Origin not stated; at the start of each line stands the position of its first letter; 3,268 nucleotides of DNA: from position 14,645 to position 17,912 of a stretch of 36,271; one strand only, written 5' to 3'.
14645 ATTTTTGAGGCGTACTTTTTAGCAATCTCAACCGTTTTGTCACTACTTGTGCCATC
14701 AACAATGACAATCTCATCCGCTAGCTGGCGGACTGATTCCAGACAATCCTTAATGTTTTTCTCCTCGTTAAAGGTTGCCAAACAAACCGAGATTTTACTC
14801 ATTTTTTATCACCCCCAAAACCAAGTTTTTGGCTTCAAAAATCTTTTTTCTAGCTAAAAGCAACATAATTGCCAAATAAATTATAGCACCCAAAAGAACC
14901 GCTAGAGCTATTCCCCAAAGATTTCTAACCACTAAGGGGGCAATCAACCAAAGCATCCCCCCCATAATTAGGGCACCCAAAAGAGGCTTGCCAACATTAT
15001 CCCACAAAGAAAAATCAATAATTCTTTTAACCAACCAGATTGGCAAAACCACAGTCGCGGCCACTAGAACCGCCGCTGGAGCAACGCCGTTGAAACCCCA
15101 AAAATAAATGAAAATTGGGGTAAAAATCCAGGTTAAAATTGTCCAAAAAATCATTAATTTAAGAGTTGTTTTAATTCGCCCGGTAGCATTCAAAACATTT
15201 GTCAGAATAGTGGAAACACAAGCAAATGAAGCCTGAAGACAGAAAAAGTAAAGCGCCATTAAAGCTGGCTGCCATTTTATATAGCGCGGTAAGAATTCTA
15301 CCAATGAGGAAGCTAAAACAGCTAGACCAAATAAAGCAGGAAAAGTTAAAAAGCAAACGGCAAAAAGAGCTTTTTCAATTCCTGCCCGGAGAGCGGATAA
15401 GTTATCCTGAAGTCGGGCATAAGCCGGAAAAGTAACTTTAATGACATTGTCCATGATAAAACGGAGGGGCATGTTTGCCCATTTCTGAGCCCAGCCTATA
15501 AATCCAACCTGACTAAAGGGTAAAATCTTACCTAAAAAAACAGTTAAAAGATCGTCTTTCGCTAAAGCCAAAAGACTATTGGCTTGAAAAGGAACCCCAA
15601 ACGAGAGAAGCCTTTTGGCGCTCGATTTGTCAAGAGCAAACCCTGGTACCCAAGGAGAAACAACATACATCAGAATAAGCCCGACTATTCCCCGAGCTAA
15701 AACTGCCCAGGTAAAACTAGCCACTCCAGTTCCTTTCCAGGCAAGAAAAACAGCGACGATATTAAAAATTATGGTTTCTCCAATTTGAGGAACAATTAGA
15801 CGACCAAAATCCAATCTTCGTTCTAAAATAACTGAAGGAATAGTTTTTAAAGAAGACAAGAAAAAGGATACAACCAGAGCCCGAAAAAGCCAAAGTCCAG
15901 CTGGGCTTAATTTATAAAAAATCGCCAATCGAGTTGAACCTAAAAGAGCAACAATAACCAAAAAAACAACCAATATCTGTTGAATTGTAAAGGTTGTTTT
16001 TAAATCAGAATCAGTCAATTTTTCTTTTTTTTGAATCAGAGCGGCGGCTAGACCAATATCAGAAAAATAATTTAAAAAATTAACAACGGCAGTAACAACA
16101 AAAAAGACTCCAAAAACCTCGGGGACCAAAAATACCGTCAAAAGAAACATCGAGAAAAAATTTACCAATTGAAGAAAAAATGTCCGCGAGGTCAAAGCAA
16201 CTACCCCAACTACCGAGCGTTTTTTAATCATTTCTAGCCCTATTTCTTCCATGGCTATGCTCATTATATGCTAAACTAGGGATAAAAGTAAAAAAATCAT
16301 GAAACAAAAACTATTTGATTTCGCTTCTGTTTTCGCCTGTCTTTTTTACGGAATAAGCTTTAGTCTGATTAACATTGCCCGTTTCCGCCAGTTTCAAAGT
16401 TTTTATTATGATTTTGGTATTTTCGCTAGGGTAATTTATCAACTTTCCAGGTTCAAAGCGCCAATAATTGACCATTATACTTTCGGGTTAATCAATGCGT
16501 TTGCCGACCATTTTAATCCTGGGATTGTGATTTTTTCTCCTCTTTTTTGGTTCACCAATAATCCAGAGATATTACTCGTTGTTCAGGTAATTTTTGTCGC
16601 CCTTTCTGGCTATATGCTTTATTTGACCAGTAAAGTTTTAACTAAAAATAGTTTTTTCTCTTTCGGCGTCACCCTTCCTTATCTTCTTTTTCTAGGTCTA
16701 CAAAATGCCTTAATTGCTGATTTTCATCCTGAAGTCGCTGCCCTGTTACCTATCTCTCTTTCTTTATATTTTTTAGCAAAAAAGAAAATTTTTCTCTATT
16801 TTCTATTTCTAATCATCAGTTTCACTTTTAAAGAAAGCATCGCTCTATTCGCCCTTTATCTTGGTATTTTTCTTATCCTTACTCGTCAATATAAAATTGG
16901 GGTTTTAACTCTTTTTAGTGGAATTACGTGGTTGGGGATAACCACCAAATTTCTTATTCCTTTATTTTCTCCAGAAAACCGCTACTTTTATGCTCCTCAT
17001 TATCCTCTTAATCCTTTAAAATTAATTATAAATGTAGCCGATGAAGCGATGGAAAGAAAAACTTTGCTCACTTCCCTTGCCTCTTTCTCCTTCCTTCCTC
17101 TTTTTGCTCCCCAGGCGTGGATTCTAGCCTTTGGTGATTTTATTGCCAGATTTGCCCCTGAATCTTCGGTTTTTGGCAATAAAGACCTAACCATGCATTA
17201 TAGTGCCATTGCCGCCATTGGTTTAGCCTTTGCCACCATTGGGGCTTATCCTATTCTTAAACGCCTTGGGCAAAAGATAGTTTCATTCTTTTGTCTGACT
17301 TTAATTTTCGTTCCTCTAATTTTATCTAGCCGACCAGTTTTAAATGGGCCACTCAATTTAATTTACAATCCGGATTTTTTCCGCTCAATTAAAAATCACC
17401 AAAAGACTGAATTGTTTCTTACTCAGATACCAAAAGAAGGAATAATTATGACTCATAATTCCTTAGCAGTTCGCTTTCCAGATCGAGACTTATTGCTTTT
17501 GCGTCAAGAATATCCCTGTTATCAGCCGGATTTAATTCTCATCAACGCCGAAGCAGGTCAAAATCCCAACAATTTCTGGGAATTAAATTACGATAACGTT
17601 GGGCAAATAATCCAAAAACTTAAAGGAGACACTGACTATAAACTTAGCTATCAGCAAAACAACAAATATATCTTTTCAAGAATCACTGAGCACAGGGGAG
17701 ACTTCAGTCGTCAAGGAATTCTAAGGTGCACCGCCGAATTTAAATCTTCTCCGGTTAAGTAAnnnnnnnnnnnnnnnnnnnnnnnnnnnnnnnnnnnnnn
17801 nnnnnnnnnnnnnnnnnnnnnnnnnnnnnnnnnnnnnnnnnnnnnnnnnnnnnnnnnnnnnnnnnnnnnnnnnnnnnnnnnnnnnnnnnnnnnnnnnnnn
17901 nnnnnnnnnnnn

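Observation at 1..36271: Wall-to-wall GT-C glycosyltransferase island: 16 polytopic transferases from about five families plus 8 GT2 in 36 kb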

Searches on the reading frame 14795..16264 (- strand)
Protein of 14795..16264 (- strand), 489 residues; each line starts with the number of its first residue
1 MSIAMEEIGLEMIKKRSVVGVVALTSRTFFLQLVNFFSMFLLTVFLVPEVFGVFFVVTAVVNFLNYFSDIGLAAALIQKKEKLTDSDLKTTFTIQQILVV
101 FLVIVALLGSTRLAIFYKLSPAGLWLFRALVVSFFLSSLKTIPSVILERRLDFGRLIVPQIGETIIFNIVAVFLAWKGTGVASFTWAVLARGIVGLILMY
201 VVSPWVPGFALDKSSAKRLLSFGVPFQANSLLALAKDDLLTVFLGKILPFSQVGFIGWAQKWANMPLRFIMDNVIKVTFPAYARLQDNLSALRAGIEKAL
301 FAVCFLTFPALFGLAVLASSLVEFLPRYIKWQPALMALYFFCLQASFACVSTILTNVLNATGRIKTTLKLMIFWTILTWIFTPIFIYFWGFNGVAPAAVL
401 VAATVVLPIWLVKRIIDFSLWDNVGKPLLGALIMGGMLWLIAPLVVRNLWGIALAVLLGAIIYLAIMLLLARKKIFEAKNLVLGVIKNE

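Call 5: search_protein_families(library=pfam, proteins=[window:14795-16264:-], max_evalue=0.01)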
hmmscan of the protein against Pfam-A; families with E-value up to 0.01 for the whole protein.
window:14795-16264:- (489 aa): 2 families
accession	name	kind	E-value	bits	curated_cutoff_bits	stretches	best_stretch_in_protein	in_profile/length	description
PF13440.11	Polysacc_synt_3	-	4.4e-50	171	23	1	42-325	2-283/293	Polysaccharide biosynthesis protein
PF01943.22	Polysacc_synt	-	4.8e-17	62.7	28.2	1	20-286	4-274/274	Polysaccharide biosynthesis protein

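Call 36: search_protein_families(library=ncbifam, proteins=[window:14795-16264:-], max_evalue=0.00001)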
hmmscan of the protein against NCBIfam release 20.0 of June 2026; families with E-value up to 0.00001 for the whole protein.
window:14795-16264:- (489 aa): 3 families
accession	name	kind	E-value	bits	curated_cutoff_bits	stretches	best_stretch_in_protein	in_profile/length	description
NF007773.0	PRK10459.1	equivalog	8.7e-37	127.2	273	1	25-483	15-480/492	MOP flippase family protein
NF058658.1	Oglyco_Wzx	exception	2.2e-36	125.9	720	1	28-476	21-468/478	O-glycosylation flippase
NF047674.1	TeichurnBiosyTuaB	equivalog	3.2e-22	79.2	580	1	12-468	3-467/469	teichuronic acid biosynthesis protein TuaB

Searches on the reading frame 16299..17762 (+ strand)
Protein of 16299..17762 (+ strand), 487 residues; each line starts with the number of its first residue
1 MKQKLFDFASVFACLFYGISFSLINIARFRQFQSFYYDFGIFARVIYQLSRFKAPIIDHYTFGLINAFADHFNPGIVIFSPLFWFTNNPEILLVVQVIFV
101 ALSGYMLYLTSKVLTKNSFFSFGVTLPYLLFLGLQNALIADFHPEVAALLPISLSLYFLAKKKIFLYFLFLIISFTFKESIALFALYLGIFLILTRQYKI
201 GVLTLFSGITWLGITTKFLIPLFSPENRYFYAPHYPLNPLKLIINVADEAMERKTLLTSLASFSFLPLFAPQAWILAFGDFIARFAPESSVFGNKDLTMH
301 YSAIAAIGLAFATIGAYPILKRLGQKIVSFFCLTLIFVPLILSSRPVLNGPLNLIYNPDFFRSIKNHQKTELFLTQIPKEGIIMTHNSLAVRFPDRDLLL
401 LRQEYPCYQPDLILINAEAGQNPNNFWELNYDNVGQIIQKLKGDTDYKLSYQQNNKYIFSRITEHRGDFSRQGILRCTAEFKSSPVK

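Call 5: search_protein_families(library=pfam, proteins=[window:16299-17762:+], max_evalue=0.01)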
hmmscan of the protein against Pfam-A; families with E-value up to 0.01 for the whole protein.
window:16299-17762:+ (487 aa): 1 family
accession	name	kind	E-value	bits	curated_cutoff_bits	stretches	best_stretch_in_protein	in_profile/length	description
PF09852.15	DUF2079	-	3.3e-32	112.6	28.2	1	30-455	3-456/459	Predicted membrane protein (DUF2079)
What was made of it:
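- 16299..17762 (+): DUF2079 polytopic protein (motif YYDFGIF, D38). Pfam DUF2079 3.3e-32 (call 5).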

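Call 13: search_protein_families(library=ncbifam, proteins=[window:16299-17762:+], max_evalue=0.1)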
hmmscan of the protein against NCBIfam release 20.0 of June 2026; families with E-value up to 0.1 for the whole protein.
window:16299-17762:+ (487 aa): 1 family
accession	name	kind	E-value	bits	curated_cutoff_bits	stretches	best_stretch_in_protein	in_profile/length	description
NF046093.1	AZOBR_p60025_fam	subfamily_domain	0.00027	20.3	150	1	79-209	100-228/232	AZOBR_p60025 family cell surface glycopolymer formation protein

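Call 77: search_protein_representatives(protein=window:16299-17762:+)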
Query: 487 residues. Proteins with E-value up to 0.001 (for the whole library): 4284; up to 1e-10: 1248; up to 1e-30: 97. The best 150 are listed.
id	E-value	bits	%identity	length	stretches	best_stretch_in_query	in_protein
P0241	2.4e-258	873.8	80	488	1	1-484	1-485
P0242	1.2e-97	343.9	42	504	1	10-467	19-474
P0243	3.4e-74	266.5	35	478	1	7-459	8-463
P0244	1.5e-73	264.4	35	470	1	4-462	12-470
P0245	2.8e-73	263.5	36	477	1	4-461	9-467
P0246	7.5e-73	262.1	37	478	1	14-461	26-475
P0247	1.0e-72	261.6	35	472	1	8-460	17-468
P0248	2.1e-72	260.6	34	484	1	13-462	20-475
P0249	2.2e-71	257.2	36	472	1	16-460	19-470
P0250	1.1e-70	254.9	33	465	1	4-461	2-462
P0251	3.7e-70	253.2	34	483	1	14-460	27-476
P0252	1.6e-69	251.1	33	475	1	3-463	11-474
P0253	2.2e-67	244.0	34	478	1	15-463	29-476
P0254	8.8e-67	242.1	34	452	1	20-461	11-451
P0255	1.1e-66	241.7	35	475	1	4-462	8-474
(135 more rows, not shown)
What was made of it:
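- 16299..17762 (+): 4,284 homologues at E<=1e-3 (call 77).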
